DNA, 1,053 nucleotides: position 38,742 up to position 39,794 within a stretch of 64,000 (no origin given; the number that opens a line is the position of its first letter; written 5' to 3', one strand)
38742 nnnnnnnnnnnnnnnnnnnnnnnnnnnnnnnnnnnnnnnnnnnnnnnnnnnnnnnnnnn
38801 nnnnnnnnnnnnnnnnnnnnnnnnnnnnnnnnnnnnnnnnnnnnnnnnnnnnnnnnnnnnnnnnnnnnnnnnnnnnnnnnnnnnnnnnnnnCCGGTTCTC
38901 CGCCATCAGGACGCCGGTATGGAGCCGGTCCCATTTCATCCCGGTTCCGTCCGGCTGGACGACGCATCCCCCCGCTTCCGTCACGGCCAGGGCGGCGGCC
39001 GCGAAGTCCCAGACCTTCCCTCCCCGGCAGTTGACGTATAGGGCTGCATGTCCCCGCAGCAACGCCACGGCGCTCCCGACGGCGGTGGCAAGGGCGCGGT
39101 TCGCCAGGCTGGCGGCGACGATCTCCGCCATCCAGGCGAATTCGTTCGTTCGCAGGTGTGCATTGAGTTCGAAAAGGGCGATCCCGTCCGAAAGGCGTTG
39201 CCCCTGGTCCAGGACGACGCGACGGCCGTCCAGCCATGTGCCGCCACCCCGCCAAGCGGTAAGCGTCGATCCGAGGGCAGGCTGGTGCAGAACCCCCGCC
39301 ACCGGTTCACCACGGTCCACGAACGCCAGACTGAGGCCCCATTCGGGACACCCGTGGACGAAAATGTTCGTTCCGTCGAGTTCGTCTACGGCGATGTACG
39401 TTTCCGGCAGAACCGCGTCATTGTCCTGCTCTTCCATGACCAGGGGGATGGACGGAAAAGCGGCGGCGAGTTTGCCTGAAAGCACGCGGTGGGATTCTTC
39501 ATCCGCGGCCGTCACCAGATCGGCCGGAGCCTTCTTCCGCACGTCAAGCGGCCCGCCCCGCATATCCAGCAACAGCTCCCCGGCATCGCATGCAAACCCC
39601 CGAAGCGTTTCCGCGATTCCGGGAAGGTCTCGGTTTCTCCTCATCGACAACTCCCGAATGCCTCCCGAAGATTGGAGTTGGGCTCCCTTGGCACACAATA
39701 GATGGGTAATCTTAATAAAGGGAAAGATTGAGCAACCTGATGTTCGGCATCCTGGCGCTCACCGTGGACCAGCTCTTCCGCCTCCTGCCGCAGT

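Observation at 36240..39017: Recombination scar: two helicase-gene stumps and an 86-bp direct repeat bracket the AlbA_2 gene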

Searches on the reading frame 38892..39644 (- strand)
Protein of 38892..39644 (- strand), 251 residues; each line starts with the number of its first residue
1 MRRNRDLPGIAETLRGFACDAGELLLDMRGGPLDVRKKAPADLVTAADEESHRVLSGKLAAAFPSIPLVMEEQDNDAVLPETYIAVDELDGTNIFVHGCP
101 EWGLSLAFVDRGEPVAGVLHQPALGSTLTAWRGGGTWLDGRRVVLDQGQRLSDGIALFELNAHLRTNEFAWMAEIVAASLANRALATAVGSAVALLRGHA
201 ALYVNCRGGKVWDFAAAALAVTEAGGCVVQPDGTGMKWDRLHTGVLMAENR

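Call 68: find_related_loci(query=window:38892-39644:-, collection=metagenome_contigs, flank=8000)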
Query seq(251 aa) (251 aa) in metagenome_contigs; peptide patterns used: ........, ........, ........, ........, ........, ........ (x = any residue, [..] = any of these).
272 stretches matched a pattern; 18 encode a relative of the query (tblastn E <= 1e-3); 18 distinct loci.
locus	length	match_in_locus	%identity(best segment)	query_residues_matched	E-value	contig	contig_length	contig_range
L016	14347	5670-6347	54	25-250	7e-71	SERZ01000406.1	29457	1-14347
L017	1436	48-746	29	6-234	1e-27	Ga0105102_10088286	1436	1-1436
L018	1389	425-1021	28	38-234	4e-23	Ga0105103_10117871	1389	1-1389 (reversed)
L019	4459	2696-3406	29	6-239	2e-22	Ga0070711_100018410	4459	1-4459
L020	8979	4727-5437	29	6-239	4e-22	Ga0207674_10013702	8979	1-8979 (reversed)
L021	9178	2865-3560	29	17-240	8e-22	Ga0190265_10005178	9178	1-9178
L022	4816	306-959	29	25-239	2e-20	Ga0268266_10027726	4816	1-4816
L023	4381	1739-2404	28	25-243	8e-20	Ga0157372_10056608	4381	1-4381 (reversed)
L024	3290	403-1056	30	25-239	1e-19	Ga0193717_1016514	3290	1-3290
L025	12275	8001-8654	29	25-239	2e-19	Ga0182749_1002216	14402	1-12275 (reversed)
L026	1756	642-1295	30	25-239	2e-19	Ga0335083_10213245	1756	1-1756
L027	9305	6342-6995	30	25-239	3e-19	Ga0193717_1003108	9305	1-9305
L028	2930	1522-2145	29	35-239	1e-18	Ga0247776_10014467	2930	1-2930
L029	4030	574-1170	35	38-233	4e-18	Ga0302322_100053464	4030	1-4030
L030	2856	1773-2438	30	19-229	7e-18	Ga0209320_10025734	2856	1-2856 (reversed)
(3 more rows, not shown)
